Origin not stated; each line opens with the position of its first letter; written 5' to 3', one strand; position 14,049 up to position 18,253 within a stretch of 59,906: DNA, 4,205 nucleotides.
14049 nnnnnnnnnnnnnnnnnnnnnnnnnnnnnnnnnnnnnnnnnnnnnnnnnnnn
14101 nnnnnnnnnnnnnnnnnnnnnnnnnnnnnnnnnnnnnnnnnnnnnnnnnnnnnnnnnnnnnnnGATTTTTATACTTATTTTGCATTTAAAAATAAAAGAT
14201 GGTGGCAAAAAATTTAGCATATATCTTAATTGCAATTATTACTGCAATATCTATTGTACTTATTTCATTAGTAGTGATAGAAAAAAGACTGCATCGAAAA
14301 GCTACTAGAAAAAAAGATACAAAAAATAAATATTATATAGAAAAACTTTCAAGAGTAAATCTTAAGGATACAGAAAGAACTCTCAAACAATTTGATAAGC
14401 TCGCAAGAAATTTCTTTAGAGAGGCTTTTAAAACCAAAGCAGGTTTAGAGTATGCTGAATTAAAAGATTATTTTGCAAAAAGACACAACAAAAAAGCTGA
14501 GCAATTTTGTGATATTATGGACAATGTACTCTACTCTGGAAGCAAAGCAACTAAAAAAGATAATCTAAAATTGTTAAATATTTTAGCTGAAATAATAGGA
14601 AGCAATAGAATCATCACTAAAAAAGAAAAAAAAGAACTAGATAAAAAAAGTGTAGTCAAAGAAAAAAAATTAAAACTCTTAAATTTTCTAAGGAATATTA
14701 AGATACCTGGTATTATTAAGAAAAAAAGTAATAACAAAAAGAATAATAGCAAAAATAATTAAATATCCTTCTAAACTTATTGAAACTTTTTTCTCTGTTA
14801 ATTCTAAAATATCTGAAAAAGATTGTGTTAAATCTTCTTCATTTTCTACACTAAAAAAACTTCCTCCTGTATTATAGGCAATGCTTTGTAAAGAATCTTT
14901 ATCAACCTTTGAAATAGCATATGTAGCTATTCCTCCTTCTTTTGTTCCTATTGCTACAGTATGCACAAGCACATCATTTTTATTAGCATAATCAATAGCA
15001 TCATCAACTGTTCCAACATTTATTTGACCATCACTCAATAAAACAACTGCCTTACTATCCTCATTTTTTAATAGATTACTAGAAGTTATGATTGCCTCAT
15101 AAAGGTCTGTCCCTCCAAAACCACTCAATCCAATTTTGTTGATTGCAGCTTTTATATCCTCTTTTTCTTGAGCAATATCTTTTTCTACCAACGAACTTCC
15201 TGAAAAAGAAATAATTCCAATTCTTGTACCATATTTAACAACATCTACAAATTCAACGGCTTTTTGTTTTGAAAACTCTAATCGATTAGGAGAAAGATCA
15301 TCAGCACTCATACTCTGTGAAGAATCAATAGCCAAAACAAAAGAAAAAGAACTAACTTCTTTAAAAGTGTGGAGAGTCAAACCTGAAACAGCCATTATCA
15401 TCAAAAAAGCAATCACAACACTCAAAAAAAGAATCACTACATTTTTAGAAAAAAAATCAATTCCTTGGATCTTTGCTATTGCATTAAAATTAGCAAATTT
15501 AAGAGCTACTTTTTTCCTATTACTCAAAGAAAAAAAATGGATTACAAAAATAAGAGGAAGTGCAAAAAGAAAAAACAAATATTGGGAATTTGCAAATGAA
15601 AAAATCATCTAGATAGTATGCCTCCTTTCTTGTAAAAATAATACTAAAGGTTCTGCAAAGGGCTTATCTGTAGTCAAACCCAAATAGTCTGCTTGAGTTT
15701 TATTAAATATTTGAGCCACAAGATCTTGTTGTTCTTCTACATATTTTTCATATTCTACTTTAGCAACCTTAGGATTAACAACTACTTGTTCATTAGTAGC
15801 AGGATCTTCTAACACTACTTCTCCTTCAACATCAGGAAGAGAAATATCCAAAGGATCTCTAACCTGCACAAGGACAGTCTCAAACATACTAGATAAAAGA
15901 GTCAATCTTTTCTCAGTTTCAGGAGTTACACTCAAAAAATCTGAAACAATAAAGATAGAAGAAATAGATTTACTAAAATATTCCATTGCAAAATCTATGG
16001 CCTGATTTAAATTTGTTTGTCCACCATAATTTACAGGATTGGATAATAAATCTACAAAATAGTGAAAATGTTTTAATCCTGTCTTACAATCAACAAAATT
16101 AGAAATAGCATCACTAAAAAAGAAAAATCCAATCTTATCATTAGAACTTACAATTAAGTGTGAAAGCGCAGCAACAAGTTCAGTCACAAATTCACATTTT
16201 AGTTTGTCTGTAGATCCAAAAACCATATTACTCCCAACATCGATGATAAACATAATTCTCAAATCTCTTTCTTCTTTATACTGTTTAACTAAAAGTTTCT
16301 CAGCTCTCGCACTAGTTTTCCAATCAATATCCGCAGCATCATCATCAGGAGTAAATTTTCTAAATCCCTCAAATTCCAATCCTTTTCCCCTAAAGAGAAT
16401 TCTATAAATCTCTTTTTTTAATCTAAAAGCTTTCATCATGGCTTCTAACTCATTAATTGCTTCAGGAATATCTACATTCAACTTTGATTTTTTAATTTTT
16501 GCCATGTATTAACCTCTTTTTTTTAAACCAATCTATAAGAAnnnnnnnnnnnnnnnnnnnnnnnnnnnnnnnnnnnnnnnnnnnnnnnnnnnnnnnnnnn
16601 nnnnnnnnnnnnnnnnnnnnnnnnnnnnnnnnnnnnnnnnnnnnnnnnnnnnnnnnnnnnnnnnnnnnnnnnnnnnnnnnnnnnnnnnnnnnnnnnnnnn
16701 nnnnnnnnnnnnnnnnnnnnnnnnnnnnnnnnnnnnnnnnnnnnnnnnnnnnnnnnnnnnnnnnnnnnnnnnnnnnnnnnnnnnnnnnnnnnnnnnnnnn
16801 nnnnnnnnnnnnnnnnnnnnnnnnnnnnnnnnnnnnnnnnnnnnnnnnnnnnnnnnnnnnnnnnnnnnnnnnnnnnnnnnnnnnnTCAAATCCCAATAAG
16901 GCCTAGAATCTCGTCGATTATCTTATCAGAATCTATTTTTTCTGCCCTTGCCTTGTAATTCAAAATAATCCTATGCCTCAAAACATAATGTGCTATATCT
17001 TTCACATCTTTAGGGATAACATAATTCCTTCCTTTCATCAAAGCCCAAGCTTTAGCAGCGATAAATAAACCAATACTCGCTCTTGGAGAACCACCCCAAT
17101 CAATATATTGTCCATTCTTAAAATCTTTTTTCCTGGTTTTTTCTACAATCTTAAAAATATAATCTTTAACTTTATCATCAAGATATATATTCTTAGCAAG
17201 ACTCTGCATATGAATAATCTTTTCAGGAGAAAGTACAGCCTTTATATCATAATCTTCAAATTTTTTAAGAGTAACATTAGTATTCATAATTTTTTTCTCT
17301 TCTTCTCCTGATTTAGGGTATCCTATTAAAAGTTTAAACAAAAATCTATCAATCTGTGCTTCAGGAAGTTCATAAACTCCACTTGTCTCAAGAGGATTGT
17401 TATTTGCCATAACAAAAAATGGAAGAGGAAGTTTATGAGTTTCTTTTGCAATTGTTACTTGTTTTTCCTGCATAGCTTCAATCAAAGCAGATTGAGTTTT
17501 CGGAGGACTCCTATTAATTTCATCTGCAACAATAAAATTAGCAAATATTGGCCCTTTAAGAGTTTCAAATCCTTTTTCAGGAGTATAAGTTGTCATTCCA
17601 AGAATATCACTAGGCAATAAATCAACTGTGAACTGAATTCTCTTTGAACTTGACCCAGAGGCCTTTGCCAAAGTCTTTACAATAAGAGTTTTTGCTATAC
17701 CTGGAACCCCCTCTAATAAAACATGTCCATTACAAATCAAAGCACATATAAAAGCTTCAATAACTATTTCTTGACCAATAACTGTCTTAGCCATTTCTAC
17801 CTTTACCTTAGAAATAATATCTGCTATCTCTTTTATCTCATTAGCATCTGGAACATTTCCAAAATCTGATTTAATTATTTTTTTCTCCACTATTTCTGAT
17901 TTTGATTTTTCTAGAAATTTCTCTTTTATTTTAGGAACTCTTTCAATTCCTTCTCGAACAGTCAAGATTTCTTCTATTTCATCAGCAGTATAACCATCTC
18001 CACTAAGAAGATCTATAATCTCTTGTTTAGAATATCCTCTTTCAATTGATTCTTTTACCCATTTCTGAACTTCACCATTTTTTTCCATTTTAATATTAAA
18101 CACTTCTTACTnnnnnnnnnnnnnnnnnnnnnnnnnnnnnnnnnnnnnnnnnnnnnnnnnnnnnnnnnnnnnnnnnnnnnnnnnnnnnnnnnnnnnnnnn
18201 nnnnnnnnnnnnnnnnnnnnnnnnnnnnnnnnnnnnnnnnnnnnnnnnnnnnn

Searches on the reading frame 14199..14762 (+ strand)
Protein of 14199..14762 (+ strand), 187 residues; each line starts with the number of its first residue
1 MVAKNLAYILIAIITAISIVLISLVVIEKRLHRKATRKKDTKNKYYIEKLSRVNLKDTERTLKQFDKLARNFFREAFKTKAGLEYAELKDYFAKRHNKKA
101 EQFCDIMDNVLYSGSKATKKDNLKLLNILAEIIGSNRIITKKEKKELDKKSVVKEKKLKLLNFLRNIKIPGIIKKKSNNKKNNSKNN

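Call 23: search_protein_families(library=pfam, proteins=[window:14199-14762:+], max_evalue=0.001)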
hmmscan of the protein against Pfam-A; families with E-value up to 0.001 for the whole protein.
window:14199-14762:+ (187 aa): 1 family
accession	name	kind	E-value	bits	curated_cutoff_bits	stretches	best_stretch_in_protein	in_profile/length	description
PF15102.11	TMEM154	-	0.00079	19.7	30.3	0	5-102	60-150/153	TMEM154 protein family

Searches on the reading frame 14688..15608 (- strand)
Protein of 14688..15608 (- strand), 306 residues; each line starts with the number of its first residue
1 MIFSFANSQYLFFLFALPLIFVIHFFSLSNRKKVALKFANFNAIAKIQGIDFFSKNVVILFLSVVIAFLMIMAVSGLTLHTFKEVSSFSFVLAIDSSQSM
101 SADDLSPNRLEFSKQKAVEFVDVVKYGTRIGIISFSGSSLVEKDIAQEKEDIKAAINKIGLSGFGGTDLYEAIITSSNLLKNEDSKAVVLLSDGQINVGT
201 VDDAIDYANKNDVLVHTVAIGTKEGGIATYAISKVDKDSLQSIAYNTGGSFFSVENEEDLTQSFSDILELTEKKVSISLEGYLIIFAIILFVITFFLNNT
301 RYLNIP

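Call 23: search_protein_families(library=pfam, proteins=[window:14688-15608:-], max_evalue=0.001)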
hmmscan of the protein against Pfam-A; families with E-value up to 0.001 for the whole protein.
window:14688-15608:- (306 aa): 3 families
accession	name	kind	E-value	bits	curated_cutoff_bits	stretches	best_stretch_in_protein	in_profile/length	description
PF13519.12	VWA_2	-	4.3e-16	59.9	27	1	91-195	2-107/107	von Willebrand factor type A domain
PF00092.34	VWA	-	7.8e-16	59.2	23.8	1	91-263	3-171/174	von Willebrand factor type A domain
PF07584.16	BatA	-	0.00029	21.6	25.9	1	1-75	1-75/77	Aerotolerance regulator N-terminal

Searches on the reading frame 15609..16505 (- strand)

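Call 23: search_protein_families(library=pfam, proteins=[window:15609-16505:-], max_evalue=0.001)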
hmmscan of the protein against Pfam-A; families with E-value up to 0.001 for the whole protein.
window:15609-16505:- (298 aa): 3 families
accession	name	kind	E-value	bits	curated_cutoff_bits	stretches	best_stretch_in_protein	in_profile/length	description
PF01882.25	DUF58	-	1.4e-41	142.5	23.4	1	49-260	3-214/216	Protein of unknown function DUF58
PF13519.12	VWA_2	-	1.4e-08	35.8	27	1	84-190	1-106/107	von Willebrand factor type A domain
PF00092.34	VWA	-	0.00046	20.9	23.8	1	84-180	2-96/174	von Willebrand factor type A domain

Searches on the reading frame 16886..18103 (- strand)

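Call 23: search_protein_families(library=pfam, proteins=[window:16886-18103:-], max_evalue=0.001)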
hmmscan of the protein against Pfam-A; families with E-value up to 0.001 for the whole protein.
window:16886-18103:- (405 aa): 6 families
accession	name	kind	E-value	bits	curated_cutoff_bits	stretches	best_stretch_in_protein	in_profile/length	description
PF07726.17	AAA_3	-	6.9e-56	188.2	27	1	127-256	1-131/131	ATPase family associated with various cellular activities (AAA)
PF17863.7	AAA_lid_2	-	2.6e-21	75.6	22.7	1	332-399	7-74/74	AAA lid domain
PF07728.20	AAA_5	-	2.3e-12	47.5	22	1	127-254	1-139/139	AAA domain (dynein-related subfamily)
PF20030.5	bpMoxR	-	9.9e-12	44.8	27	1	98-265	4-171/205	MoxR domain in the MoxR-vWA-beta-propeller ternary systems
PF01078.27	Mg_chelatase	-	0.00029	20.7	20.3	0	106-147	3-44/207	Magnesium chelatase, subunit ChlI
PF00004.35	AAA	-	0.00066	20.6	21.2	0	128-257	1-126/131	ATPase family associated with various cellular activities (AAA)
